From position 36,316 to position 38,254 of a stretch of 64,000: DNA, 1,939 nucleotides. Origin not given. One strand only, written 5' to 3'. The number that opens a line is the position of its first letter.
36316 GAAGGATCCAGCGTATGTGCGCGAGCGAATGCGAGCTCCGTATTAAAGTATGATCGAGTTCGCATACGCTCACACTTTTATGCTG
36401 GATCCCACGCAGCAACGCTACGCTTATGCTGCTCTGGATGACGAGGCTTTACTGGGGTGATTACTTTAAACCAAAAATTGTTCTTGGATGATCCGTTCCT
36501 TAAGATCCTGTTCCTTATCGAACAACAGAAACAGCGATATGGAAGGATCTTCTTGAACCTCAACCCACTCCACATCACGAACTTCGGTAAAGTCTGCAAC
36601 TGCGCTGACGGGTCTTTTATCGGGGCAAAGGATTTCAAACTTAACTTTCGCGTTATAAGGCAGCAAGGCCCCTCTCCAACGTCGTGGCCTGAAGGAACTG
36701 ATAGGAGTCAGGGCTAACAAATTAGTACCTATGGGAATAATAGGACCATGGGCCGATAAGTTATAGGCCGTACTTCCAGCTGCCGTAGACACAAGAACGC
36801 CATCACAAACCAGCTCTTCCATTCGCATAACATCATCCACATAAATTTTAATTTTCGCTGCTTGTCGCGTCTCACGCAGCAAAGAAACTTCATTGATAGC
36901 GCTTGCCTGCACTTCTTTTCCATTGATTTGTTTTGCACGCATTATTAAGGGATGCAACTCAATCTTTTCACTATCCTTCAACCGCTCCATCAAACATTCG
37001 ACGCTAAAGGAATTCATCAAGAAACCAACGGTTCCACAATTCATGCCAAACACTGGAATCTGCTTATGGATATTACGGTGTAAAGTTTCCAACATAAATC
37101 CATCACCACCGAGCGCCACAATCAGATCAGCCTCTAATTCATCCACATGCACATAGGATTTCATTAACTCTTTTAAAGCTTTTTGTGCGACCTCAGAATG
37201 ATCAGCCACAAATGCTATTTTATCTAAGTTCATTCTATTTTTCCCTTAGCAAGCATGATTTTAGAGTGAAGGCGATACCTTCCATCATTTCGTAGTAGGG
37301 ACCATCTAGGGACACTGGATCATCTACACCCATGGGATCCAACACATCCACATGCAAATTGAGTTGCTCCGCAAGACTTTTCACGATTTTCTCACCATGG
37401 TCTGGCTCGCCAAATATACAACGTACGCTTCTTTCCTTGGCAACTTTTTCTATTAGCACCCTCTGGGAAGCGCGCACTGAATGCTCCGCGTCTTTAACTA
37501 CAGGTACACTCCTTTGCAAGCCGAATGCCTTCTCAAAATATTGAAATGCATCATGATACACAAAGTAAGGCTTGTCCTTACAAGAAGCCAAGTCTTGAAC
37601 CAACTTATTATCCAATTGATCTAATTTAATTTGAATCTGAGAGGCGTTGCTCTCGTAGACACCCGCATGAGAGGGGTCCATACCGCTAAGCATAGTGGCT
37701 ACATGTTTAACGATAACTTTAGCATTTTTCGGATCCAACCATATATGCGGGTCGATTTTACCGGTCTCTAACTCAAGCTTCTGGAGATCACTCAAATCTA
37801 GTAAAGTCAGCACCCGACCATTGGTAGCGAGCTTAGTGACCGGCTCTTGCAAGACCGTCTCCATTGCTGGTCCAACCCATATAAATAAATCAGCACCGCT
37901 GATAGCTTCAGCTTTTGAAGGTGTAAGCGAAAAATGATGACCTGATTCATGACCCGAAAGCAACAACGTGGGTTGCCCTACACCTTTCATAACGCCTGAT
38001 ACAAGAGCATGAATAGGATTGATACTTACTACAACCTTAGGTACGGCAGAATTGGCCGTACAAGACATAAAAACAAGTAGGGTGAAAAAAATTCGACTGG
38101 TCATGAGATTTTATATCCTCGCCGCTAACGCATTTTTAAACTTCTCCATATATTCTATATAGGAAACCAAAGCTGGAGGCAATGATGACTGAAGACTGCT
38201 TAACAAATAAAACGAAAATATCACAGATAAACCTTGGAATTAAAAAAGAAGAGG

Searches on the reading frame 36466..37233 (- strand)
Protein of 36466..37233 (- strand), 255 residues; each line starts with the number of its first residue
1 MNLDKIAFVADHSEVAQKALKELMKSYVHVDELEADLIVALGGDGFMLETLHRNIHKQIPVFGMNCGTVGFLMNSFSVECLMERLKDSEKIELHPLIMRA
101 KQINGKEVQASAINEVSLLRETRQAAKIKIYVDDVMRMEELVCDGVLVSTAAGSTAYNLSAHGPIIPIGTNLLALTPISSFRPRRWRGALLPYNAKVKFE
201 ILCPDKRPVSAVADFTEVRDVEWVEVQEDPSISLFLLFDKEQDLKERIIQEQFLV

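Call 47: search_protein_families(library=pfam, proteins=[window:36466-37233:-], max_evalue=0.001)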
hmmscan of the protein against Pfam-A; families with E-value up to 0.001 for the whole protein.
window:36466-37233:- (255 aa): 2 families
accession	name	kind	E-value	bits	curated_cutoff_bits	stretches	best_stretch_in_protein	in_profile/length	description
PF20143.4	NAD_kinase_C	-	4.8e-10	39.7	23.7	1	114-181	2-69/126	ATP-NAD kinase C-terminal domain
PF01513.26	NAD_kinase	-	4.3e-09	37.2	25.5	1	13-74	51-112/130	ATP-NAD kinase N-terminal domain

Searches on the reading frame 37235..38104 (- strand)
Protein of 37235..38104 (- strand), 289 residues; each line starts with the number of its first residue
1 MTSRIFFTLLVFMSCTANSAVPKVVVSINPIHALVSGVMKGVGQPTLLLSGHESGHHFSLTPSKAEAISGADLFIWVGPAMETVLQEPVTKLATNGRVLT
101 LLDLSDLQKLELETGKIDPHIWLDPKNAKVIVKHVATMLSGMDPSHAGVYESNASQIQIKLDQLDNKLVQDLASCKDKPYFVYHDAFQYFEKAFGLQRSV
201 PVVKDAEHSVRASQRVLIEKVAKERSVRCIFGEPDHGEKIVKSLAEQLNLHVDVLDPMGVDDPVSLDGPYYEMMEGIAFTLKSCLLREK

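Call 47: search_protein_families(library=pfam, proteins=[window:37235-38104:-], max_evalue=0.001)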
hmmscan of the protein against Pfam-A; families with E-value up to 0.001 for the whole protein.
window:37235-38104:- (289 aa): 1 family
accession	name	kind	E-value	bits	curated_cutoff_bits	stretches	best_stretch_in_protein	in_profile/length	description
PF01297.22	ZnuA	-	4.2e-56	190.8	29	1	24-284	1-263/263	Zinc-uptake complex component A periplasmic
